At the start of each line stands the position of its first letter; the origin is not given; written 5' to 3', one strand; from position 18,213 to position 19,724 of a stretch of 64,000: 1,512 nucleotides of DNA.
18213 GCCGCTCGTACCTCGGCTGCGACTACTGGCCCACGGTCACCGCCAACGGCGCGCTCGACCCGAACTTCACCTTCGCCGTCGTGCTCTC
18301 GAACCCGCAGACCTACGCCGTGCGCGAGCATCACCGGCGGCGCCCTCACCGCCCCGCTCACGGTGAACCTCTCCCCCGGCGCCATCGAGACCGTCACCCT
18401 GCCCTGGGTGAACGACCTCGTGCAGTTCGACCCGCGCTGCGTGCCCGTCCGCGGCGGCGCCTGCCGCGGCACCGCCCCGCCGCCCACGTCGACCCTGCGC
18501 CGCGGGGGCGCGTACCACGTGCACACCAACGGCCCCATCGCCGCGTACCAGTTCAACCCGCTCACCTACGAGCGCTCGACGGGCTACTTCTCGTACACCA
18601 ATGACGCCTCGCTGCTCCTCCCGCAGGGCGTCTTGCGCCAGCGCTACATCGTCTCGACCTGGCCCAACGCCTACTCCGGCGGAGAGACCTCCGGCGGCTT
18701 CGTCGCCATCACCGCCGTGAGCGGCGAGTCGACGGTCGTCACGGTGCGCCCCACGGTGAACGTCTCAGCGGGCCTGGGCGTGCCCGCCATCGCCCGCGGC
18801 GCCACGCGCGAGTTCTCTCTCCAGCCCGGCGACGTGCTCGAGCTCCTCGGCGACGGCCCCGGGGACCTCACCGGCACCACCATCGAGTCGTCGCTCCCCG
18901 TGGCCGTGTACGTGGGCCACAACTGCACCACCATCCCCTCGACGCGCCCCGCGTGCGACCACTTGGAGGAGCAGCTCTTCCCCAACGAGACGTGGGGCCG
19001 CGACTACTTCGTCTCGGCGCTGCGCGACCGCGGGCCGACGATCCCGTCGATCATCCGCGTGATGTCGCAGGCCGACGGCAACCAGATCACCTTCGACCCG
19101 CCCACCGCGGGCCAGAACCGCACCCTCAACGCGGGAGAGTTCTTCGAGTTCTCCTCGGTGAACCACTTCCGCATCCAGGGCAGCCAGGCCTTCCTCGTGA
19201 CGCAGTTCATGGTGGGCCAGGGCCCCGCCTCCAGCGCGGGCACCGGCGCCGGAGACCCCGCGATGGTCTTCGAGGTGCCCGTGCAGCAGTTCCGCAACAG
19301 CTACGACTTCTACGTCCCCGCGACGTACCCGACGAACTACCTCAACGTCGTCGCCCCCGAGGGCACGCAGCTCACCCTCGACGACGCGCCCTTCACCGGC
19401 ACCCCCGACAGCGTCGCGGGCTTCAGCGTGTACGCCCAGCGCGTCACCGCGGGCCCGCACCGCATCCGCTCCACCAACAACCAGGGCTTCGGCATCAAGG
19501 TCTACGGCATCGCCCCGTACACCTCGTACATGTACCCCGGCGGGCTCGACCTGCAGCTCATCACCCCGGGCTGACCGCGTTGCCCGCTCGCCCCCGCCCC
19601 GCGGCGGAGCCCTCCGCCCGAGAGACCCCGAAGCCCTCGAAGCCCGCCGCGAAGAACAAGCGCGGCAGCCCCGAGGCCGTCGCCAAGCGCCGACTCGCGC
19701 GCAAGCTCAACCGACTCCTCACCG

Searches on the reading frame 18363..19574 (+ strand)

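Call 43: search_protein_families(library=pfam, proteins=[window:18363-19574:+], max_evalue=0.001)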
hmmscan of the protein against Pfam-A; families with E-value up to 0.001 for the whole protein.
window:18363-19574:+ (403 aa): 1 family
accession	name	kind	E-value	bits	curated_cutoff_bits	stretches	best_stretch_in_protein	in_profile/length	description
PF17517.7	IgGFc_binding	-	5.5e-72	243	25.6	1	81-382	1-297/297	IgGFc binding protein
